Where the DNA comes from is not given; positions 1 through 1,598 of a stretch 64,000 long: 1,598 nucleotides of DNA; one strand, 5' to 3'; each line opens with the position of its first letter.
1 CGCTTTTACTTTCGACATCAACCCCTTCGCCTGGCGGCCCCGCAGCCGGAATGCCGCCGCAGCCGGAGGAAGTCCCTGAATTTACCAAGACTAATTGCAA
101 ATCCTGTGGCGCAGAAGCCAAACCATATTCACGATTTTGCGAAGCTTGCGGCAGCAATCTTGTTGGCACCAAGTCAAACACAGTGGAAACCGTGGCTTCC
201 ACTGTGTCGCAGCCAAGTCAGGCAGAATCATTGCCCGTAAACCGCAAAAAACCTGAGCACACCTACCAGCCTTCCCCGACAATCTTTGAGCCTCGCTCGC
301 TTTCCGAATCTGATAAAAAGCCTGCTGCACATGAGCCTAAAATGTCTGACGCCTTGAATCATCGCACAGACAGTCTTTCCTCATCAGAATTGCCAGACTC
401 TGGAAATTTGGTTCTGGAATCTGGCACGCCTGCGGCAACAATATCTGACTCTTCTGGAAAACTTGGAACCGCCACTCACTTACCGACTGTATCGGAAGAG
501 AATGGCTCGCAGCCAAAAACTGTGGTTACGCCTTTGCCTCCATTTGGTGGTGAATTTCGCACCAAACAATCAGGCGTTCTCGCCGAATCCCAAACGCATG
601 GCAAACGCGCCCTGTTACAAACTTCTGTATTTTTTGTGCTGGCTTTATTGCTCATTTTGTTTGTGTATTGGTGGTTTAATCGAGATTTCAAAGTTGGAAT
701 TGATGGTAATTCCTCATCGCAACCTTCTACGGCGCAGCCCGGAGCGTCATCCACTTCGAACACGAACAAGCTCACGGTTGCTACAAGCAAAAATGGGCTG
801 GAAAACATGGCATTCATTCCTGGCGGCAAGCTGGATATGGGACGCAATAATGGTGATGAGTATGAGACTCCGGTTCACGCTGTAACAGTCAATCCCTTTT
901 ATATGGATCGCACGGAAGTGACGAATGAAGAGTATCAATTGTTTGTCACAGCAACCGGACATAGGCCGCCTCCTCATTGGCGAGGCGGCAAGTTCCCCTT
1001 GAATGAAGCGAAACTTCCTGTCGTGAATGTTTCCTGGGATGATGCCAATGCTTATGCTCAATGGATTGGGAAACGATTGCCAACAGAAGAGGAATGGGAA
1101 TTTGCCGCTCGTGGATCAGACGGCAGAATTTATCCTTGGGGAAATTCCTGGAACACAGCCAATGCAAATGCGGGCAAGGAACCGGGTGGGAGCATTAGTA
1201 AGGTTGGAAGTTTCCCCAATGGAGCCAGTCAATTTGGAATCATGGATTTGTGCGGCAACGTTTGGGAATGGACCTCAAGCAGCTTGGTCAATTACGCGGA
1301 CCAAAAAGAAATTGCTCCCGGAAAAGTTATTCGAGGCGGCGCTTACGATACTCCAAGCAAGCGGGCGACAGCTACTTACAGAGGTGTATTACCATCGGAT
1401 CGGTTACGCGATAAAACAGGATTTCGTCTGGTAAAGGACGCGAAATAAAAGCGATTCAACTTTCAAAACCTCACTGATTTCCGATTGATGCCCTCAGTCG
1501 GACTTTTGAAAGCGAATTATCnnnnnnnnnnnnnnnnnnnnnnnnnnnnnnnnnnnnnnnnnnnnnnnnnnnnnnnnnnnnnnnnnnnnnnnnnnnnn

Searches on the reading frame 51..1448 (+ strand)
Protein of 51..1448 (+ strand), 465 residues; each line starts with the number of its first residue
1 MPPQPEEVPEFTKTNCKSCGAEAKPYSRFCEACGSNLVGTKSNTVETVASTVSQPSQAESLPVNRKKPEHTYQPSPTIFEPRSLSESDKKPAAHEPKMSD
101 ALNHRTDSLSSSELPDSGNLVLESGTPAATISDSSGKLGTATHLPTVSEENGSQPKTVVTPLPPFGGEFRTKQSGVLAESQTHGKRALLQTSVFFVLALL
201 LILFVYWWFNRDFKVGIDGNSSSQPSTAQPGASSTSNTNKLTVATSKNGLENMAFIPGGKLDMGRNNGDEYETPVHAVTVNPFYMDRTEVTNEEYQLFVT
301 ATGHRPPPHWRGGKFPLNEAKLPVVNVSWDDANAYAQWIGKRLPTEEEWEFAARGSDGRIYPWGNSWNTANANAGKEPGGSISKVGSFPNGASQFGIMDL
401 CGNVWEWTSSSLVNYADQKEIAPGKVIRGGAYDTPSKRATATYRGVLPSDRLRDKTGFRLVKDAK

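Call 3: search_protein_families(library=pfam, proteins=[window:51-1448:+], max_evalue=0.1)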
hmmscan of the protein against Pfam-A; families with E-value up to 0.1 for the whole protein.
window:51-1448:+ (465 aa): 4 families
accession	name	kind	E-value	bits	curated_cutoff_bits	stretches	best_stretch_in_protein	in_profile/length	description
PF03781.23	FGE-sulfatase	-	9.5e-54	183.2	23.3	1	251-462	3-255/255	Sulfatase-modifying factor enzyme 1-like domain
PF13240.11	Zn_Ribbon_1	-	0.00036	20.7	25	1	16-37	2-23/23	zinc-ribbon domain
PF12773.13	DZR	-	0.0011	19.5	27.3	1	16-37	1-22/45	Double zinc ribbon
PF13248.11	Zn_ribbon_3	-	0.046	13.6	27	1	13-37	2-26/26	zinc-ribbon domain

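Call 4: search_protein_families(library=ncbifam, proteins=[window:51-1448:+], max_evalue=0.1)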
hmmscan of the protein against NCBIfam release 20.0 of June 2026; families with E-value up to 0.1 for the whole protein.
window:51-1448:+ (465 aa): 10 families
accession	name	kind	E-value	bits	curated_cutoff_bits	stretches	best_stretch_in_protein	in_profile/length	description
TIGR03440.2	egtB_TIGR03440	equivalog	7e-32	111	360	2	320-460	272-412/413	ergothioneine biosynthesis protein EgtB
NF041186.1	SenA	equivalog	7.8e-31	107.8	420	2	320-461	269-381/382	selenoneine synthase SenA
TIGR03525.2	GldK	equivalog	2.3e-22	79.9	350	2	251-300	34-86/408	T9SS ring complex lipoprotein PorK/GldK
NF051459.1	pyoverdine_PvdO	equivalog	7.6e-14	51.4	500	1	250-411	33-218/280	dihydropyoverdine dehydrogenase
TIGR04344.1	ovoA_Nterm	equivalog_domain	8.1e-12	44.7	400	2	325-416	298-388/444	5-histidylcysteine sulfoxide synthase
TIGR02171.1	Fb_sc_TIGR02171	subfamily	1.9e-09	36.1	544.35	1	340-461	158-280/912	TIGR02171 family lipoprotein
TIGR03524.1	GldJ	equivalog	7.9e-09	34.7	458.2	1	229-301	34-112/559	gliding motility lipoprotein GldJ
TIGR03530.1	GldJ_short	equivalog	1e-05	24.7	382.9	1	239-299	50-115/396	gliding motility lipoprotein GldJ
NF045510.1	4Cys_prefix_kin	domain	0.032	14.5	24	0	27-37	16-26/26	4-Cys prefix domain-containing protein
NF047763.1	LIC_10572_fam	equivalog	0.08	12.9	200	0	326-371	128-173/205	LIC_10572 family protein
